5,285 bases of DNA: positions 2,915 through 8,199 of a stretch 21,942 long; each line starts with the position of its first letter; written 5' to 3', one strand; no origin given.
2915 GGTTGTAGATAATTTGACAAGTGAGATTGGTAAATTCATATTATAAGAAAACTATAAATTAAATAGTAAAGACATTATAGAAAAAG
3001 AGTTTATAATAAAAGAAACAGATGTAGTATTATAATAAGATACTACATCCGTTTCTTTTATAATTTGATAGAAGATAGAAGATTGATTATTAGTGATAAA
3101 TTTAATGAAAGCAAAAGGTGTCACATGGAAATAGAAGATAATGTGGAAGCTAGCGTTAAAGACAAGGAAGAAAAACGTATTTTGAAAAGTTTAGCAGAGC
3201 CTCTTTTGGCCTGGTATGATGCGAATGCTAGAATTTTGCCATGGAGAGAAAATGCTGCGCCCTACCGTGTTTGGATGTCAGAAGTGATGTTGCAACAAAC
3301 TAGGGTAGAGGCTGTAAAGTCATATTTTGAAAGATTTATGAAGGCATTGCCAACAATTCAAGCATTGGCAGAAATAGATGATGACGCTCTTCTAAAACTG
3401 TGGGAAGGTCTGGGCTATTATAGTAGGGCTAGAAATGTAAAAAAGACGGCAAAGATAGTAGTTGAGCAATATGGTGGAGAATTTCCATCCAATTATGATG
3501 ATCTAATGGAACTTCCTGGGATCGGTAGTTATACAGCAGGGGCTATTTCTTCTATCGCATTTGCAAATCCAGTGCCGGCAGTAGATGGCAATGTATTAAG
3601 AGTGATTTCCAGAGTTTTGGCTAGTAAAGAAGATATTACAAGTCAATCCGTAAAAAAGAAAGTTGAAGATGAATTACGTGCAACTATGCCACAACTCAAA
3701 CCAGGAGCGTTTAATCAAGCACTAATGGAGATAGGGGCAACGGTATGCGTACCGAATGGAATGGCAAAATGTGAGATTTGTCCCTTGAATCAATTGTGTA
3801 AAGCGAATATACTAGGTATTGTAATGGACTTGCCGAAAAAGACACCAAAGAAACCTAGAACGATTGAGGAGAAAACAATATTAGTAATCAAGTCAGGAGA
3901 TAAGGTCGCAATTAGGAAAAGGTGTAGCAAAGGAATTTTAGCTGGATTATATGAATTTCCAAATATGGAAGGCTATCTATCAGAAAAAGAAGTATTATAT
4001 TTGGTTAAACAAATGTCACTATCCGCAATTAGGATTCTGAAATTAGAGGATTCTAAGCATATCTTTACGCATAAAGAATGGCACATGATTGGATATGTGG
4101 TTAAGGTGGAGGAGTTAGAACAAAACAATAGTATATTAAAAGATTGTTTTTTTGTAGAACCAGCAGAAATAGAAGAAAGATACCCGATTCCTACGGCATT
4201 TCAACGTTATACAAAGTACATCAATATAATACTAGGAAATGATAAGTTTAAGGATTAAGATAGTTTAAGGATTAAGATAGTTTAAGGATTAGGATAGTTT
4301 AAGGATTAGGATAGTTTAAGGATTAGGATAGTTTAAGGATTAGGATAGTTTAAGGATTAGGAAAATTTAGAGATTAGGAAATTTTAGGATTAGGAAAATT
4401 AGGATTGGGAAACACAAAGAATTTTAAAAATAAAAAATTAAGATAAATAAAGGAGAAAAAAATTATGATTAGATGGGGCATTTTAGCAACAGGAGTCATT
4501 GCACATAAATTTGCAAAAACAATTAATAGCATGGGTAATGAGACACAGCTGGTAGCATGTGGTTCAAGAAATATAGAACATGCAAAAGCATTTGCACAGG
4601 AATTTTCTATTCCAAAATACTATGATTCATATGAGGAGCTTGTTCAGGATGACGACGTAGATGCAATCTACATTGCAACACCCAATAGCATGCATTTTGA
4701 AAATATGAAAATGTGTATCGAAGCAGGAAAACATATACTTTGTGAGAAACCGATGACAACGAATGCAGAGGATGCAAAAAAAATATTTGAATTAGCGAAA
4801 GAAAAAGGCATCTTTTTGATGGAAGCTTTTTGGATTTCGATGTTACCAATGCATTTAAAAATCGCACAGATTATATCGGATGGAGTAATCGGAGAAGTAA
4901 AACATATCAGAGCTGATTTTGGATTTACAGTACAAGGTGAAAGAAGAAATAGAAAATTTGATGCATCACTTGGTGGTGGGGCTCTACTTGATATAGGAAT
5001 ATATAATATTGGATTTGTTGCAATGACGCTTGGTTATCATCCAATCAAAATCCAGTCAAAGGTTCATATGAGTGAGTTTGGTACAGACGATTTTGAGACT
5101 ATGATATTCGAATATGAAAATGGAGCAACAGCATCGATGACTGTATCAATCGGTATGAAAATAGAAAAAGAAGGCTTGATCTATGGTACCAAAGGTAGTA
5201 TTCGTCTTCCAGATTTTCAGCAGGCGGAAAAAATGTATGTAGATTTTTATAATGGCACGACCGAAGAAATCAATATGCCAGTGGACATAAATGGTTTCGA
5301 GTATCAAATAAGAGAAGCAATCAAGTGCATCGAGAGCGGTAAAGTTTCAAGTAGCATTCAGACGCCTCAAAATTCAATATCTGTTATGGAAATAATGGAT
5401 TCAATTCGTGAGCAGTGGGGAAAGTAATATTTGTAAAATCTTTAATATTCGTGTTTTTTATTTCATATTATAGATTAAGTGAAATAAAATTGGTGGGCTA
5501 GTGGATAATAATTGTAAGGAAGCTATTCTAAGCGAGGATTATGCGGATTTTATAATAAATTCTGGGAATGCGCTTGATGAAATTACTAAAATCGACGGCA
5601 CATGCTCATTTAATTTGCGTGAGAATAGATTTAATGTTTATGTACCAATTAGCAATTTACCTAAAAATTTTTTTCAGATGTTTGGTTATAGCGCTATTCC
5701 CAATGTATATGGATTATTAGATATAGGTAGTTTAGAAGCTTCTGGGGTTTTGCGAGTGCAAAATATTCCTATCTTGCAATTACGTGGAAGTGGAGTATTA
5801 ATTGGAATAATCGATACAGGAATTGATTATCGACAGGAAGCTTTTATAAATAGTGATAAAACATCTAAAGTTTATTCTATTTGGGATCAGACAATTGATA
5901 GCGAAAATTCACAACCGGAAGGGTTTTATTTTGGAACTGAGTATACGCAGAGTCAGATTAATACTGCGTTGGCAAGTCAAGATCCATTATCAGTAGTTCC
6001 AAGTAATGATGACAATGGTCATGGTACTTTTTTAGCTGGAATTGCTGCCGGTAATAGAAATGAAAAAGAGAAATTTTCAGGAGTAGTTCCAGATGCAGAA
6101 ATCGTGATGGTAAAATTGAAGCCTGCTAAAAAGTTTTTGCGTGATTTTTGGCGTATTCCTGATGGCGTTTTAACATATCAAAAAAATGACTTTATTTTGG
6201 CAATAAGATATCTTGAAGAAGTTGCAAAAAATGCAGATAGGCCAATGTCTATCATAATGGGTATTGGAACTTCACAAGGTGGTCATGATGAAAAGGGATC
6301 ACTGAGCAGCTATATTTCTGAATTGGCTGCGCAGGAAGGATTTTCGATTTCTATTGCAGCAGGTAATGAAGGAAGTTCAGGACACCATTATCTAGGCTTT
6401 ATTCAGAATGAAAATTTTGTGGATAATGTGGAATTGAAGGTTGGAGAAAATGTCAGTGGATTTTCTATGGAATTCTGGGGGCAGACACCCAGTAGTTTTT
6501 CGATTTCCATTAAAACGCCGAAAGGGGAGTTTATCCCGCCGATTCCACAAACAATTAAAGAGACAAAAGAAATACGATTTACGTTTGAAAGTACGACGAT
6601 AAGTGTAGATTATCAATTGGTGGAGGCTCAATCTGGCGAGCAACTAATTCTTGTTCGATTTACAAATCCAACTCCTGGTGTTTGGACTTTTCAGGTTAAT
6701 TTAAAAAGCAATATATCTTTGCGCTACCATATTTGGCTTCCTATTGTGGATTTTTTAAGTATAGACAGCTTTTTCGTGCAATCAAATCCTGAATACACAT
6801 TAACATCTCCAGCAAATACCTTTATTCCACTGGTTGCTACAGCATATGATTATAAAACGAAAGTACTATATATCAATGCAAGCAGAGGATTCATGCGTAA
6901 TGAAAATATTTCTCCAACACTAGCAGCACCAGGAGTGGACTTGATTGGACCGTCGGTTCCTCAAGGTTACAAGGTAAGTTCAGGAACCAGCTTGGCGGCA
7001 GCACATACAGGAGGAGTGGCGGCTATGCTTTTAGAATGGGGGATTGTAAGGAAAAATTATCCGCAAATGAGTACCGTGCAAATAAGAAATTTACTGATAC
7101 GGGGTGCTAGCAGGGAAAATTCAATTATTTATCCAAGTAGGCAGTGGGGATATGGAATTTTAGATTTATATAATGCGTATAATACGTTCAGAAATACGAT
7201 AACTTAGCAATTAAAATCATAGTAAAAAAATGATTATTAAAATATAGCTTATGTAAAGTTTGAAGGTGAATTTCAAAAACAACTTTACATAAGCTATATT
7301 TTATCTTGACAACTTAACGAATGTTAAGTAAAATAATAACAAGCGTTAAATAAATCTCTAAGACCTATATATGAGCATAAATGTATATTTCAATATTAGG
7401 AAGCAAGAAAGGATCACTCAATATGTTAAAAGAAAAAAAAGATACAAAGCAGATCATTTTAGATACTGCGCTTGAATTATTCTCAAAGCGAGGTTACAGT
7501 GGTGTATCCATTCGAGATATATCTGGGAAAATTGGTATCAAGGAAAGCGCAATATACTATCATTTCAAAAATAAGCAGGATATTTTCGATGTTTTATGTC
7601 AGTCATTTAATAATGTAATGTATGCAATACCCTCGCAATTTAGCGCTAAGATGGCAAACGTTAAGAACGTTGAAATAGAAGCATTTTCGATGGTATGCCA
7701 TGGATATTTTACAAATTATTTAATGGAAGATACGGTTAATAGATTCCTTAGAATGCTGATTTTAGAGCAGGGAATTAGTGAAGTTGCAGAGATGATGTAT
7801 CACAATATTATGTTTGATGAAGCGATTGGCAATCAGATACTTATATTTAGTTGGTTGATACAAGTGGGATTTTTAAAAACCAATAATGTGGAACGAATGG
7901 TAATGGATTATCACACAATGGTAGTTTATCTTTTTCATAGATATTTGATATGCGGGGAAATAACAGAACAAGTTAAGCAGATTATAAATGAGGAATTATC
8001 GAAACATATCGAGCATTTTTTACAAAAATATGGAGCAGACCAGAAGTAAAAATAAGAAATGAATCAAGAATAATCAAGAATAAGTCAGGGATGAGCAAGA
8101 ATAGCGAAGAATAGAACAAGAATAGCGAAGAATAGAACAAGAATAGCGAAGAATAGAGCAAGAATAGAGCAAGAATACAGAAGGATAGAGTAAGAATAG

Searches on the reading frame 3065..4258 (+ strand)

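Call 5: search_protein_families(library=pfam, proteins=[window:3065-4258:+], max_evalue=0.001)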
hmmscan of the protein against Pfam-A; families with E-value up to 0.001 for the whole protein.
window:3065-4258:+ (397 aa): 3 families
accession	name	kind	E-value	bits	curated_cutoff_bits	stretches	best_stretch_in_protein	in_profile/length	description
PF00730.31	HhH-GPD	-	4.5e-26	91.7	26.2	1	72-203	2-105/108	HhH-GPD superfamily base excision DNA repair protein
PF14815.12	NUDIX_4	-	8.3e-24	84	35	1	272-384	2-112/113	NUDIX domain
PF00633.29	HHH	-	1.2e-07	31.6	24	1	136-163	2-29/30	Helix-hairpin-helix motif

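Call 51: search_protein_families(library=ncbifam, proteins=[window:3065-4258:+], max_evalue=0.00001)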
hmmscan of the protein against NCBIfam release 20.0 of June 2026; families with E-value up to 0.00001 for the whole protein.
window:3065-4258:+ (397 aa): 6 families
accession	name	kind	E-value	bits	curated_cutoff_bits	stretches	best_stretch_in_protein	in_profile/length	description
TIGR01084.1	mutY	equivalog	9.4e-98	327.1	286.5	1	43-302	2-264/277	A/G-specific adenine glycosylase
NF008132.0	PRK10880.1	equivalog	1.6e-77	260.9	427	1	43-352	7-313/351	A/G-specific adenine glycosylase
NF010488.0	PRK13910.1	equivalog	4.4e-42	144.4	471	1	74-308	1-226/290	adenine-specific DNA glycosylase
TIGR01083.1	nth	equivalog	9.3e-24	84.1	211.7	1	65-230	26-187/192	endonuclease III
NF007978.0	PRK10702.1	equivalog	5.3e-13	49.1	405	1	65-246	28-204/211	endonuclease III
NF053634.1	MonDNAglycDR2438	equivalog_domain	1.2e-06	28.3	400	1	147-248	110-207/219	monofunctional DNA glycosylase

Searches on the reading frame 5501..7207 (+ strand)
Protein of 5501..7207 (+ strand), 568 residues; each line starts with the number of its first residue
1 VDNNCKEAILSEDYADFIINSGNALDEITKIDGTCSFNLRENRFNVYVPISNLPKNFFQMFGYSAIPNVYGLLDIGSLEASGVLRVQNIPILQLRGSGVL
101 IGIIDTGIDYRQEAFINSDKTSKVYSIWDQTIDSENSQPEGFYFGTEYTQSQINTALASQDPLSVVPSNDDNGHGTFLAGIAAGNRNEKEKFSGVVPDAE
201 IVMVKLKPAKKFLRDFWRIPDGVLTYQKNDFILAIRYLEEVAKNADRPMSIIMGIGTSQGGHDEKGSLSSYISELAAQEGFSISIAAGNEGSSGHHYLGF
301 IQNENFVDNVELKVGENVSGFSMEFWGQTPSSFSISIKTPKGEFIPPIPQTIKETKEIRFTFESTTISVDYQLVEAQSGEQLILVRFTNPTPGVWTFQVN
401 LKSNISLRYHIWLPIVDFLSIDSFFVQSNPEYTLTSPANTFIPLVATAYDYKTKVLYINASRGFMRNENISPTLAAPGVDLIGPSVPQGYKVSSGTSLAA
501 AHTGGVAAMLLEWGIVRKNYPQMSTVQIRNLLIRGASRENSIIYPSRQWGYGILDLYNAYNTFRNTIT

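Call 5: search_protein_families(library=pfam, proteins=[window:5501-7207:+], max_evalue=0.001)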
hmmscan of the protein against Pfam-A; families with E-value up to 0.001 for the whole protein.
window:5501-7207:+ (568 aa): 1 family
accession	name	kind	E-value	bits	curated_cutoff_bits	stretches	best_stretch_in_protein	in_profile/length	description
PF00082.27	Peptidase_S8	-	5.7e-25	88.6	21.8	2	96-291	1-155/288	Subtilase family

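Call 48: search_protein_families(library=pfam, proteins=[window:5501-7207:+], max_evalue=0.001)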
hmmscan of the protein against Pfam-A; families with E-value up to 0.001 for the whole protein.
window:5501-7207:+ (568 aa): 1 family
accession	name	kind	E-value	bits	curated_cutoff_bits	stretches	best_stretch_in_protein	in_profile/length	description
PF00082.27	Peptidase_S8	-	5.7e-25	88.6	21.8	2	96-291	1-155/288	Subtilase family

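Call 51: search_protein_families(library=ncbifam, proteins=[window:5501-7207:+], max_evalue=0.00001)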
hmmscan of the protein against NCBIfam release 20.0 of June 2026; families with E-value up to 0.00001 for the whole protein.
window:5501-7207:+ (568 aa): 5 families
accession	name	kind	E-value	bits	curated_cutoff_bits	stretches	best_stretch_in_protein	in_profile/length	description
NF040808.2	CspC_non_triad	exception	3.3e-86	289.9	675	1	78-565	77-554/556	bile acid germinant receptor pseudoprotease CspC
NF040809.1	germ_prot_CspBA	exception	2.8e-85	286.8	1250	1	79-564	634-1099/1099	bifunctional germination protease/germinant receptor pseudoprotease CspBA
TIGR03921.1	T7SS_mycosin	equivalog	1.5e-21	76.9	278.75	2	169-296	47-165/353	type VII secretion-associated serine protease mycosin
NF040553.1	SGO_0316_fam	subfamily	6.4e-15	53.9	1400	1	94-295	283-469/1486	SGO_0316/SGO_0317 family LPXTG-anchored serine peptidase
NF033595.1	denti_PrtP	equivalog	1e-08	34.3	300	0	476-565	416-507/606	dentilisin complex serine proteinase subunit PrtP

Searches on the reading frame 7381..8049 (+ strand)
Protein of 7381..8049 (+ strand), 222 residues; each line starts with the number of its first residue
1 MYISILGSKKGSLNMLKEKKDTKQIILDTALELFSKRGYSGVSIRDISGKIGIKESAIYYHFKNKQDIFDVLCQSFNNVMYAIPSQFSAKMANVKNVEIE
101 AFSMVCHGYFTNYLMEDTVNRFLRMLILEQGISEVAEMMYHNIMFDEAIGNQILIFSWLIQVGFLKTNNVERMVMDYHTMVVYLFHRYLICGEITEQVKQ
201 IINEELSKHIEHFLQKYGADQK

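Call 5: search_protein_families(library=pfam, proteins=[window:7381-8049:+], max_evalue=0.001)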
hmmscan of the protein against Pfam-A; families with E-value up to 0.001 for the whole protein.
window:7381-8049:+ (222 aa): 1 family
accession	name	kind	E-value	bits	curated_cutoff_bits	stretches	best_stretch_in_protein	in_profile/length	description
PF00440.29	TetR_N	-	5.3e-16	58.6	24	1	26-70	1-45/47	Bacterial regulatory proteins, tetR family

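Call 51: search_protein_families(library=ncbifam, proteins=[window:7381-8049:+], max_evalue=0.00001)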
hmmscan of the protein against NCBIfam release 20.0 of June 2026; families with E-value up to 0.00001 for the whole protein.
window:7381-8049:+ (222 aa): 14 families
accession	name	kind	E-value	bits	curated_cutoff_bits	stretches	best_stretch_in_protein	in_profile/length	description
NF007949.0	PRK10668.1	equivalog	4.1e-15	55.8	271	1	17-93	7-83/216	multidrug efflux transporter transcriptional repressor AcrR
NF051852.1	efflux_TF_MtrR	exception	5.5e-15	55.7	280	1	17-129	6-115/205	multidrug efflux system transcriptional repressor MtrR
NF037937.1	septum_RefZ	equivalog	8.7e-13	48.6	180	1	23-215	1-191/195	forespore capture DNA-binding protein RefZ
NF041196.1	ScbR_bind_reg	equivalog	1e-11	45.4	150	1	21-91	6-77/191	ScbR family autoregulator-binding transcription factor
NF053516.1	TranRepPrsAVib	equivalog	9e-11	42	300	1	17-108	2-94/208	TetR family transcriptional repressor PsrA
NF050111.1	TransRegSACE7040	equivalog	1.4e-09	38.1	250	1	23-71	3-51/186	SACE_7040 family transcriptional regulator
NF007430.0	PRK09975.1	equivalog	3.9e-09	35.9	274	1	18-89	8-79/220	acrEF/envCD operon transcriptional regulator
NF010319.1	PRK13756.1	equivalog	5.6e-09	36.1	265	1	22-75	3-56/199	tetracycline resistance transcriptional repressor TetR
NF000040.3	Tn10_TetC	equivalog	1.1e-08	35.5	425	1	19-167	11-149/197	tetracyline resistance-associated transcriptional repressor TetC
NF053878.1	FATransRegFadRBac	equivalog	2.3e-08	34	200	1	23-135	5-112/190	fatty acid metabolism transcriptional regulator FadR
TIGR03968.1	mycofact_TetR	equivalog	8.7e-07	28.7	224.9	1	18-130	6-112/190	mycofactocin system transcriptional regulator MftR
NF051457.1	acryl_TF_AcuR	equivalog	1.1e-06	28.1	247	1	17-79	13-75/204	acrylate utilization transcriptional regulator AcuR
TIGR03613.1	RutR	equivalog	1.4e-06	28.3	368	1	21-96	8-83/202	pyrimidine utilization regulatory protein R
NF058643.1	TranRegCurRPseudo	equivalog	3.8e-06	26.7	300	1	17-93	3-80/193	TetR family transcriptional repressor CurR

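Call 65: find_related_loci(query=A2, collection=metagenome_contigs, flank=6000)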
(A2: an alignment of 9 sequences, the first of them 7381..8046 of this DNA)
Query A2 (222 aa) in metagenome_contigs; peptide patterns used: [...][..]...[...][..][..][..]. (x = any residue, [..] = any of these).
537 stretches matched a pattern; 453 encode a relative of the query (tblastn E <= 1e-3); the best 80 are kept; 80 distinct loci.
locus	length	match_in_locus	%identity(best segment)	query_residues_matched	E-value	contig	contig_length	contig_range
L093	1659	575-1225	82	6-222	9e-130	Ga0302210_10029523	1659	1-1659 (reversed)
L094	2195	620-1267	48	2-217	2e-71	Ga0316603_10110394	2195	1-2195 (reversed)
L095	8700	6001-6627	45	9-217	5e-60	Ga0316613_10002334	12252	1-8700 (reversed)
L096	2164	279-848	36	21-213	4e-38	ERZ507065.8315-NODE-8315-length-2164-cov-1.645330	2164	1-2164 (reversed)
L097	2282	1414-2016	34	16-216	3e-36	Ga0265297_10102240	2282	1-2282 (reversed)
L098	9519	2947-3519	34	21-216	1e-34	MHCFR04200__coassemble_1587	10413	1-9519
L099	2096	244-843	33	19-220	1e-33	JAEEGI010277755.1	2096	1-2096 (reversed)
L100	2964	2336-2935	33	19-220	2e-33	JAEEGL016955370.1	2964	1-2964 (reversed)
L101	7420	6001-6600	32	19-220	1e-32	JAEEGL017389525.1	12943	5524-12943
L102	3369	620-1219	32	19-220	1e-30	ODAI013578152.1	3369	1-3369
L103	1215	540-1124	30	21-217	1e-31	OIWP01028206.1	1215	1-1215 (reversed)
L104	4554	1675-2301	32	22-222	1e-29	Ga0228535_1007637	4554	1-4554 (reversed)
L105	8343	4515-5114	31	19-220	1e-29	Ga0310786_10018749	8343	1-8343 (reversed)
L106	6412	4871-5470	30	22-217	2e-28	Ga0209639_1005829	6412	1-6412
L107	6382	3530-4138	29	18-217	2e-28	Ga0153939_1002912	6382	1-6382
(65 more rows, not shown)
